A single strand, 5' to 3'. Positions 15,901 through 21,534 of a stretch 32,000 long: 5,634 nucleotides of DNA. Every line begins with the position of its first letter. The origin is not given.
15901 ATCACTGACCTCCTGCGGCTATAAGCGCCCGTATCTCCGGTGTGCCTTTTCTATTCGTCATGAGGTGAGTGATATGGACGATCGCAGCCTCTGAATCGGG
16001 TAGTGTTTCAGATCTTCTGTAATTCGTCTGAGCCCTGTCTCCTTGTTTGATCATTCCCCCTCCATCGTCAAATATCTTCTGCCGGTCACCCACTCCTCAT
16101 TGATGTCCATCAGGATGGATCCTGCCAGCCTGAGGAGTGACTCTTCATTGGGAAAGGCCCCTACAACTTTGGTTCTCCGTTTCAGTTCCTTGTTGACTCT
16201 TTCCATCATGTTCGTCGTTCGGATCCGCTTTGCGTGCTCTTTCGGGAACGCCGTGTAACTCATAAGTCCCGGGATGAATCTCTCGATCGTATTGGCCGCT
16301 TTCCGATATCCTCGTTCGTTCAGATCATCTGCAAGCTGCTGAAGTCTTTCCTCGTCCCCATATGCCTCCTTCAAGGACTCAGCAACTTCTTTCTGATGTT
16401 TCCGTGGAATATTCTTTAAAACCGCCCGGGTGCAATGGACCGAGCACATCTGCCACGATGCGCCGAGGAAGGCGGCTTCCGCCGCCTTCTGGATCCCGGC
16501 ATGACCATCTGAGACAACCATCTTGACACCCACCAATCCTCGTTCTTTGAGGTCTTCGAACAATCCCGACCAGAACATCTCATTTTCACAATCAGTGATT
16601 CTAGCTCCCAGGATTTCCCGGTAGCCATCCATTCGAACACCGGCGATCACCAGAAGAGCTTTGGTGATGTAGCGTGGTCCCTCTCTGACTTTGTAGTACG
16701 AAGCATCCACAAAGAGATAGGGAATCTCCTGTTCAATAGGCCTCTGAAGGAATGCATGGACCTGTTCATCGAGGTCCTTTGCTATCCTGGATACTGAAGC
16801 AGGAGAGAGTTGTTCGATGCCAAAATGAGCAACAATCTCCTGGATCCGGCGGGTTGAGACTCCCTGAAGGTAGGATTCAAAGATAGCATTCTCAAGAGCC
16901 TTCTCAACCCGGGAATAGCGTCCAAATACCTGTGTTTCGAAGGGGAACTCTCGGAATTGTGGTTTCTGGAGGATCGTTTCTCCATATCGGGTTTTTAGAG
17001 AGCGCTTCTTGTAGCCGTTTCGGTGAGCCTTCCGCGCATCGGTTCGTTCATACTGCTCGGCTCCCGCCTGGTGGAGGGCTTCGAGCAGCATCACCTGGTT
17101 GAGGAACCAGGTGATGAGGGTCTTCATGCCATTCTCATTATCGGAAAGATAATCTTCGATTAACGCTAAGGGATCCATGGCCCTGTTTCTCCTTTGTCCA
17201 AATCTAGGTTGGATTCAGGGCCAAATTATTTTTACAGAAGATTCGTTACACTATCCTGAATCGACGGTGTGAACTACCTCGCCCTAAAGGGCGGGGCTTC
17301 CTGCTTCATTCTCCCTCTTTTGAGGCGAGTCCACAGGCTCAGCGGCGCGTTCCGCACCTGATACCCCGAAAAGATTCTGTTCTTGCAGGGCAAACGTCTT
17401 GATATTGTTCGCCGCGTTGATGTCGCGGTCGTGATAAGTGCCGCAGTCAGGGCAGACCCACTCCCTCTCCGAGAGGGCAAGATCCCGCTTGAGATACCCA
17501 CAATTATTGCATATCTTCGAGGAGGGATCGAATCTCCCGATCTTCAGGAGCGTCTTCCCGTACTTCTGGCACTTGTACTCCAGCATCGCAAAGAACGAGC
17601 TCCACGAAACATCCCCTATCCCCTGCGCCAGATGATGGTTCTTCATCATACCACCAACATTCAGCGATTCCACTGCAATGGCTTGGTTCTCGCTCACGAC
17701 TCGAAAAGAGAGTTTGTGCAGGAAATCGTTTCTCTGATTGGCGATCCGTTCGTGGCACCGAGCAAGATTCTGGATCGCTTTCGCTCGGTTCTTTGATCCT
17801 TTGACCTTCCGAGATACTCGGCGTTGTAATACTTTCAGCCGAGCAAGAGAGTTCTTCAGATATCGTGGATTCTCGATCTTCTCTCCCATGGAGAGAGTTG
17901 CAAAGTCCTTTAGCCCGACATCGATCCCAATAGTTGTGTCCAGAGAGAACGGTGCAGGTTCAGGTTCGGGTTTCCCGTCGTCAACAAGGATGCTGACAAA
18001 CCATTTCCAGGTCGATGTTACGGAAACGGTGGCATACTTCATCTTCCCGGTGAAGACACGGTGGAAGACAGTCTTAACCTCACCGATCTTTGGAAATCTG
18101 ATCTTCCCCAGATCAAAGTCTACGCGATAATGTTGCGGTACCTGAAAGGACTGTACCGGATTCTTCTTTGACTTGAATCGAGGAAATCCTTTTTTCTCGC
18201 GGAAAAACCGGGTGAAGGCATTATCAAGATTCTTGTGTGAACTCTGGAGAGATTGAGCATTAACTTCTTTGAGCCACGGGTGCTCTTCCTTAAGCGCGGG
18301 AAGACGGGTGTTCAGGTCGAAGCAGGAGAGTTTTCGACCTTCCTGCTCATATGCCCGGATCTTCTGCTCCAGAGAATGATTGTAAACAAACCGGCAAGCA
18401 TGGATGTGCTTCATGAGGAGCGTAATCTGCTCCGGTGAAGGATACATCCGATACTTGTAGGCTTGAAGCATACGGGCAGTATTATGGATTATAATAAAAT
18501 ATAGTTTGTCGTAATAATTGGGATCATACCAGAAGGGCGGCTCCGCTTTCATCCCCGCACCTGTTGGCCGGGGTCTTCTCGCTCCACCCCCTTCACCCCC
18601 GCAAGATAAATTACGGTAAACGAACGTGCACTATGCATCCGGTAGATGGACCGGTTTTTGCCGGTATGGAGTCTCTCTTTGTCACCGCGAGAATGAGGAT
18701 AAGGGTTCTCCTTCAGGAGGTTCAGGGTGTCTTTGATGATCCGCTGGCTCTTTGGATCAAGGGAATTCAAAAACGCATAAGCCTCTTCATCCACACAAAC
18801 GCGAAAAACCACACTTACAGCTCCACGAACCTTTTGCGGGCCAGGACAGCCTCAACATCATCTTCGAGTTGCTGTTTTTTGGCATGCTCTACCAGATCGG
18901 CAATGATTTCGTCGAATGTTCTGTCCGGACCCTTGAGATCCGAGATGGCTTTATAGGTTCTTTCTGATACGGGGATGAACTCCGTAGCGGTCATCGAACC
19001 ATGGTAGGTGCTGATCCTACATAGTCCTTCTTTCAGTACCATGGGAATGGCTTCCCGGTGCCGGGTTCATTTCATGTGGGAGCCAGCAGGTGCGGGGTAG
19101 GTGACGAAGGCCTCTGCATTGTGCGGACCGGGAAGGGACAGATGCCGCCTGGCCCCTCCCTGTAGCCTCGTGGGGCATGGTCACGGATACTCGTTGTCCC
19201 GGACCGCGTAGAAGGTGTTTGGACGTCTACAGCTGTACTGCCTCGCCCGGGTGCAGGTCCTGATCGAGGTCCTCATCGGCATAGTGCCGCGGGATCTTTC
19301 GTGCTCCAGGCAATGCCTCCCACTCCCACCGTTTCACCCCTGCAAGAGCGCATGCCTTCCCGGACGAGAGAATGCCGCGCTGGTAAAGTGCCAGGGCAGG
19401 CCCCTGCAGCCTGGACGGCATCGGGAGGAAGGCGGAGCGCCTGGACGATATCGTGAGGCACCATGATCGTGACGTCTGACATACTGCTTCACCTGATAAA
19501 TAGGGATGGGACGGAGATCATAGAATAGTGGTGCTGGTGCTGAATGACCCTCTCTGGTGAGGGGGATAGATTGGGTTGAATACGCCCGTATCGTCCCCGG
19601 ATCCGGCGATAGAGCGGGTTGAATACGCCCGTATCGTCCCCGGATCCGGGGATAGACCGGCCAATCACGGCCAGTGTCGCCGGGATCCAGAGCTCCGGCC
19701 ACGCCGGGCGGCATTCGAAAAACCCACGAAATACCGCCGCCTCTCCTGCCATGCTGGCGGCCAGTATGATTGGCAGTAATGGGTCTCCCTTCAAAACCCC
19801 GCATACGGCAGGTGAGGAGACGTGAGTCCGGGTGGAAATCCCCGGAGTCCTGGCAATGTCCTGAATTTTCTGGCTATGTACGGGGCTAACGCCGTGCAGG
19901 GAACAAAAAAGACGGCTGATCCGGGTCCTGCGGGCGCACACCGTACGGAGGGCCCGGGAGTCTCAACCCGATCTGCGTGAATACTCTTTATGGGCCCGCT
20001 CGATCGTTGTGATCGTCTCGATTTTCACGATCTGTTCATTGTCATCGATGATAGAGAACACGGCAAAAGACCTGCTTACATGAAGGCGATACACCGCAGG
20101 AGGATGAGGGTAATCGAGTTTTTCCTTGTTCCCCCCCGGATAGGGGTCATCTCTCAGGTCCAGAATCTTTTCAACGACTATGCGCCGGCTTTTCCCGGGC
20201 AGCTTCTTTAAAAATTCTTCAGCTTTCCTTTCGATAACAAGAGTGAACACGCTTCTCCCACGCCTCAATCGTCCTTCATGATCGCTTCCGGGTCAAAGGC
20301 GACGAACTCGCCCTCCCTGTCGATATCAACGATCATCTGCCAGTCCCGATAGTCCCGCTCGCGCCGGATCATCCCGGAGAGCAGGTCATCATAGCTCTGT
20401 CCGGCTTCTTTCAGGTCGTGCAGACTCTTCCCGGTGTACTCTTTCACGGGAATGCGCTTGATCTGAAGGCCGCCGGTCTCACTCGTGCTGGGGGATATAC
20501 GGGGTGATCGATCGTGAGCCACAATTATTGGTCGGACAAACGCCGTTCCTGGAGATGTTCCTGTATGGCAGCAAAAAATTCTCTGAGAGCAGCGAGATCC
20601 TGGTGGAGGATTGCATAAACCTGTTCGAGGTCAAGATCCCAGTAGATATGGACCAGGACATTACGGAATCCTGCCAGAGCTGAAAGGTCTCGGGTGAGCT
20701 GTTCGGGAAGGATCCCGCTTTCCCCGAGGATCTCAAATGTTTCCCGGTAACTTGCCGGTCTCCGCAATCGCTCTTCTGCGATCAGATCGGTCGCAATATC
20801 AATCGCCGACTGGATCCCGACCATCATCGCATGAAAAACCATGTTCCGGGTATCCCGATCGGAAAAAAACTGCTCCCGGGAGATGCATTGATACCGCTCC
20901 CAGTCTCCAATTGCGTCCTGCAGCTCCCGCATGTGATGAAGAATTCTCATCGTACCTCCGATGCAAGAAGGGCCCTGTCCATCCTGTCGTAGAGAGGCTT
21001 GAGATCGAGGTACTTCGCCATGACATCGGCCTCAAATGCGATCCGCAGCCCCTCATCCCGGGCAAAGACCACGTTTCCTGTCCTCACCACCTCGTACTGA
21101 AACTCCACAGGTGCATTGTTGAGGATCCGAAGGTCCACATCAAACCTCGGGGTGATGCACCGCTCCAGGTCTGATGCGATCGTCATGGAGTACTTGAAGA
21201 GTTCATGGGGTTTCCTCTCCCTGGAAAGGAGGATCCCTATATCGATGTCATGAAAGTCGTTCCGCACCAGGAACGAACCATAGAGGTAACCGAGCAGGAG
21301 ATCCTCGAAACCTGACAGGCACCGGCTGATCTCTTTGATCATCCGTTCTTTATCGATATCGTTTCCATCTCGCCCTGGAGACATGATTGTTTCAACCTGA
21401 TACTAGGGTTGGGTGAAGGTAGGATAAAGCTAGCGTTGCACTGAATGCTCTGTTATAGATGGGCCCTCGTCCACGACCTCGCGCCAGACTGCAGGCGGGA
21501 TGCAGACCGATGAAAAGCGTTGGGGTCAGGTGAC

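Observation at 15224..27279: Five co-oriented copies of an undescribed non-coding element of about 205-275 bp, each just 3' of a minus-strand toxin gene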

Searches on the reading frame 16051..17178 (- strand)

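Call 12: search_protein_families(library=pfam, proteins=[window:16051-17178:-], max_evalue=0.01)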
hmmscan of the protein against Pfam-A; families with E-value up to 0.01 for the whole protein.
window:16051-17178:- (375 aa): 3 families
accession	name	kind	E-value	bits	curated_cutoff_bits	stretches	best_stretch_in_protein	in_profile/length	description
PF00872.24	Transposase_mut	-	5.6e-107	358.3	21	1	11-365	19-378/379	Transposase, Mutator family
PF10551.15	MULE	-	1.6e-05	25.7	27.6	1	173-249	15-96/99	MULE transposase domain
PF07508.19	Recombinase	-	0.0033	18.1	21.1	0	261-295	2-36/102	Recombinase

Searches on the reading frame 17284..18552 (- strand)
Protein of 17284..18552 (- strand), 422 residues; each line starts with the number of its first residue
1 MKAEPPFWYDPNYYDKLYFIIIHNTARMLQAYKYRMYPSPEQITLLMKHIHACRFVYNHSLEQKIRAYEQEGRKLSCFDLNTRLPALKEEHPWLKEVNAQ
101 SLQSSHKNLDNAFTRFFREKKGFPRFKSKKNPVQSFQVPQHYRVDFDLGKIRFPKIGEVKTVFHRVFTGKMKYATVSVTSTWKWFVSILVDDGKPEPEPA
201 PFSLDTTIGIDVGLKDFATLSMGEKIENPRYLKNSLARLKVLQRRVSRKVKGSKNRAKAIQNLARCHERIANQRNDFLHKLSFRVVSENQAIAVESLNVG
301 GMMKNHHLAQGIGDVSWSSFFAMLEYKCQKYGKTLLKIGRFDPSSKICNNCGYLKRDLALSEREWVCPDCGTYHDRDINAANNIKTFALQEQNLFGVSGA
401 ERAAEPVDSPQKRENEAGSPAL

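Call 12: search_protein_families(library=pfam, proteins=[window:17284-18552:-], max_evalue=0.01)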
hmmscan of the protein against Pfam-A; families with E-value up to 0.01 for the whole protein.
window:17284-18552:- (422 aa): 3 families
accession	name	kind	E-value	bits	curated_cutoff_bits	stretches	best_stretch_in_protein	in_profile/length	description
PF01385.25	OrfB_IS605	-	2e-30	105.9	30.5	1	205-305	16-119/120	Probable transposase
PF07282.18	Cas12f1-like_TNB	-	1.5e-22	79.9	26.3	1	317-384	1-60/60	Cas12f1-like, TNB domain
PF12323.14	HTH_OrfB_IS605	-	5.1e-17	61.5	21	1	28-72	1-46/47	Helix-turn-helix domain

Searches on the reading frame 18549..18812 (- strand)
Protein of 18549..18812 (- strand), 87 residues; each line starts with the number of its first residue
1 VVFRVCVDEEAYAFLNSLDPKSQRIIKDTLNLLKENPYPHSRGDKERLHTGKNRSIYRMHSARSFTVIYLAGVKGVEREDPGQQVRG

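Call 13: search_protein_families(library=pfam, proteins=[window:18549-18812:-], max_evalue=0.01)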
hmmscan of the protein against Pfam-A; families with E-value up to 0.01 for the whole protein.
window:18549-18812:- (87 aa): 0 families

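Call 85: search_protein_families(library=ncbifam, proteins=[window:18549-18812:-], max_evalue=0.01)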
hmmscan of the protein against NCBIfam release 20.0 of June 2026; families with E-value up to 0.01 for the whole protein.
window:18549-18812:- (87 aa): 0 families

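Call 87: search_protein_families(library=pfam, proteins=[window:18549-18812:-], max_evalue=5)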
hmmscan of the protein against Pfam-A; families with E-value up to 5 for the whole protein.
window:18549-18812:- (87 aa): 0 families

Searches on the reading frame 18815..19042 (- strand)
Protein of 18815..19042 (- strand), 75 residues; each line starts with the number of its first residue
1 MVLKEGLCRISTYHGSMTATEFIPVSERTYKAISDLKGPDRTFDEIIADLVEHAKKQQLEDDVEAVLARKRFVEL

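Call 13: search_protein_families(library=pfam, proteins=[window:18815-19042:-], max_evalue=0.01)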
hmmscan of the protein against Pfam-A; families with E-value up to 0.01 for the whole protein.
window:18815-19042:- (75 aa): 1 family
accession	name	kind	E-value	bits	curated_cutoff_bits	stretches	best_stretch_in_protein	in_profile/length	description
PF02697.20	VAPB_antitox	-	4.9e-05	24.5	27.9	1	23-60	3-40/69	Putative antitoxin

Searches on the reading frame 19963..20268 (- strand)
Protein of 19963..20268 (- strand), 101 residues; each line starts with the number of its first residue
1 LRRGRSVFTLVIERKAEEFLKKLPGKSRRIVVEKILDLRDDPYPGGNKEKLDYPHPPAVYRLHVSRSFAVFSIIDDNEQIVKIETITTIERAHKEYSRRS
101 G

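Call 12: search_protein_families(library=pfam, proteins=[window:19963-20268:-], max_evalue=0.01)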
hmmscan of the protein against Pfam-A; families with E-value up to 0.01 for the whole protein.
window:19963-20268:- (101 aa): 0 families

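Call 18: find_encoding_contigs(protein=window:19963-20268:-, flank=10000, max_places=10)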
Protein window:19963-20268:- (101 aa): no gene with exactly this product is on record in the collection.

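Call 85: search_protein_families(library=ncbifam, proteins=[window:19963-20268:-], max_evalue=0.01)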
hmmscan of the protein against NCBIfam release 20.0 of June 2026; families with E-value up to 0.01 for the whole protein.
window:19963-20268:- (101 aa): 0 families

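Call 86: search_solved_structures(query=window:19963-20268:-, max_evalue=1)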
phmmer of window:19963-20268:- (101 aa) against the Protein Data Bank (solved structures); distinct sequences matched with E-value up to 1: 0.

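Call 87: search_protein_families(library=pfam, proteins=[window:19963-20268:-], max_evalue=5)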
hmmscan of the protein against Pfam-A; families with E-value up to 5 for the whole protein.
window:19963-20268:- (101 aa): 1 family
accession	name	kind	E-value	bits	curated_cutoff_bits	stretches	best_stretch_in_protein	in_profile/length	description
PF22299.1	BRISC_FAM175B_helical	-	0.11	12.7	27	1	10-24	24-38/62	BRISC complex subunit FAM175B, helical domain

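Call 91: predict_structure(protein=window:19963-20268:-)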
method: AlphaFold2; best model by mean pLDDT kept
length: 101 residues; sequences in the alignment: 1
mean_pLDDT: 49.9   pTM: 0.34
mean pLDDT of the five models: 49.9, 47.3, 44.1, 39.4, 38.9
residues with pLDDT >= 90: 0; 70-90: 0; 50-70: 59; < 50: 42
segments of 3 or more residues with pLDDT < 50: 1-4, 24-58
pLDDT, mean of each block of 10 residues (from residue 1): 49 61 49 39 37 43 55 59 57 52 44
secondary structure, 60 per line:
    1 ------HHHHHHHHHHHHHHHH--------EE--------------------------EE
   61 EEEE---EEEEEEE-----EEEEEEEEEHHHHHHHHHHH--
elements in order: H7-22 E59-64 E68-74 E80-88 H89-99
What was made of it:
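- Tried and rejected: The single-sequence AlphaFold model of the 101-aa toxin was too poor to use (pLDDT 50, call 91).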

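Call 101: search_protein_representatives(protein=window:19963-20268:-)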
Query: 101 residues. Proteins with E-value up to 0.001 (for the whole library): 67; up to 1e-10: 13; up to 1e-30: 1. The best 67 are listed.
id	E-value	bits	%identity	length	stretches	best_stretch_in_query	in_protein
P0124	2.2e-39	149.5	76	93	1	7-99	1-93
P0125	2.1e-21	91.9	67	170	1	27-99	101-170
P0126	6.1e-20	87.3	68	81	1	8-69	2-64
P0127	1.5e-18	82.8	53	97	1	8-98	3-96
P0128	8.2e-17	77.2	47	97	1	9-98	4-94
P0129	2.9e-13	65.9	52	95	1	12-98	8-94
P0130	4.8e-13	65.2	47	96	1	10-97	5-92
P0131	1.2e-12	63.9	41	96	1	7-97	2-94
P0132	1.2e-12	63.9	79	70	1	8-49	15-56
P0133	1.4e-12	63.7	72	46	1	7-52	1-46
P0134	3.4e-12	62.4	44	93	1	8-98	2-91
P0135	2.2e-11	59.8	44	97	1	8-98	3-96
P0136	3.1e-11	59.4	46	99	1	8-98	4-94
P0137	1.6e-10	57.1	40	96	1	9-97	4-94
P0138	2.7e-10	56.3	38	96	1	7-97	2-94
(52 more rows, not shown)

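Call 103: search_solved_structures(query=A10, max_evalue=1)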
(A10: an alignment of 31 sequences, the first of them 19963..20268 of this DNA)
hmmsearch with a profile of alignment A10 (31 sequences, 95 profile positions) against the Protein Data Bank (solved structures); distinct sequences matched with E-value up to 1: 17.
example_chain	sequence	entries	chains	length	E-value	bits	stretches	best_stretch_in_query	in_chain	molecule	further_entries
1wmi_A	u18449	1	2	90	4.4e-11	46.3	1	1-90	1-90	hypothetical protein PHS013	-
7v5y_E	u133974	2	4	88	1.6e-05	28.5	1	2-81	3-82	Putative mRNA interferase YoeB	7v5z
7v6w_F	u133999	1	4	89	1.7e-05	28.4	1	2-81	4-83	Putative mRNA interferase YoeB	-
4fxe_D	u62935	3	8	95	0.015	18.9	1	2-87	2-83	mRNA interferase RelE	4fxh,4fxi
2kc8_A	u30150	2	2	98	0.021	18.5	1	2-86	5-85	Toxin relE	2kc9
4v7k_Ay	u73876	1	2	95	0.022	18.4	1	2-87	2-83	Toxin relE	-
4v7j_Ay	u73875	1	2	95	0.025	18.3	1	2-87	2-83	Toxin relE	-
5h7b_A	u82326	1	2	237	0.042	17.5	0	10-56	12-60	Immunoglobulin G-binding protein A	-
2khe_A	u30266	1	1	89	0.051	17.3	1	1-84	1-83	Toxin-like protein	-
5h7a_C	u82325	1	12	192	0.068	16.9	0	10-56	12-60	Immunoglobulin G-binding protein A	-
6l8e_E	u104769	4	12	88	0.083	16.6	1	7-79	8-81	YoeB toxin | YoeB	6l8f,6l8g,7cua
7bwf_A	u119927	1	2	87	0.13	16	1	5-79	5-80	Addiction module antitoxin RelB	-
5h79_D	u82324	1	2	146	0.21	15.3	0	11-56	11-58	Immunoglobulin G-binding protein A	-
9g12_A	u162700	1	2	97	0.52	14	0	3-85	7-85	Toxin RelE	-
3ez9_A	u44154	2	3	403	0.65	13.7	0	12-58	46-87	ParA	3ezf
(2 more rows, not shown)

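Call 104: search_protein_families(library=pfam, alignment_id=A10, max_evalue=0.01)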
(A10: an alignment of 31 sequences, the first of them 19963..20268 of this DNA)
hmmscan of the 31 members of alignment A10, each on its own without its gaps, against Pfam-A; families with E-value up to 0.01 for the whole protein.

A. member 1, window:19963-20268:- (101 aa): 0 families

B. families by the number of members that match (of 31 scanned): 4 families
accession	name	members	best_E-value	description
PF05016.21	ParE_toxin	17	5.7e-07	ParE toxin of type II toxin-antitoxin system, parDE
PF15781.12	ParE-like_toxin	2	0.00029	ParE-like toxin of type II bacterial toxin-antitoxin system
PF11663.14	Toxin_YhaV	1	2.4e-05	Toxin with endonuclease activity, of toxin-antitoxin system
PF08433.16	KTI12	1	0.0078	Chromatin associated protein KTI12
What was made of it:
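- Tried and rejected: The family profile settled its identity instead (calls 103, 104).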

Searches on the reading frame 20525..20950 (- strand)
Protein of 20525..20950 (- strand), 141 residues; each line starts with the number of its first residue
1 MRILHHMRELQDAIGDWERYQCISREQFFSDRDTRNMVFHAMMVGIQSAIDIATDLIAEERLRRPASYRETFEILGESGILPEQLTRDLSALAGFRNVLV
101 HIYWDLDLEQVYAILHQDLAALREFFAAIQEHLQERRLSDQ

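Call 13: search_protein_families(library=pfam, proteins=[window:20525-20950:-], max_evalue=0.01)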
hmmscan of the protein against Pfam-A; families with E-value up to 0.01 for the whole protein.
window:20525-20950:- (141 aa): 2 families
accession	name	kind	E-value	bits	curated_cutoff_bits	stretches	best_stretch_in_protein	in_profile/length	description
PF01934.22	HepT-like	-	3.1e-32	111.3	23.5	1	11-129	2-120/120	Ribonuclease HepT-like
PF20797.2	HepT-like_2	-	0.0021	18.6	27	1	79-131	52-105/110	HepT-like protein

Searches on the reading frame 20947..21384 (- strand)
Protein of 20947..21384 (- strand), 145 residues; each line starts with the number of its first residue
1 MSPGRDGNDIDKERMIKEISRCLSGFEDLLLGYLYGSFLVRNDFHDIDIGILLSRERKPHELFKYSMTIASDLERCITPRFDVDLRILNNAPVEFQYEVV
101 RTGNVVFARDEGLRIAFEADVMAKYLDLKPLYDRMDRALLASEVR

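Call 13: search_protein_families(library=pfam, proteins=[window:20947-21384:-], max_evalue=0.01)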
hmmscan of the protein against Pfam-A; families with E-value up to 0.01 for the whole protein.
window:20947-21384:- (145 aa): 1 family
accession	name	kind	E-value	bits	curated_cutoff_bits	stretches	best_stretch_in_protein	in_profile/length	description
PF18765.7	Polbeta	-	3.1e-14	53.3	26.9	1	17-111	1-92/93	Polymerase beta, Nucleotidyltransferase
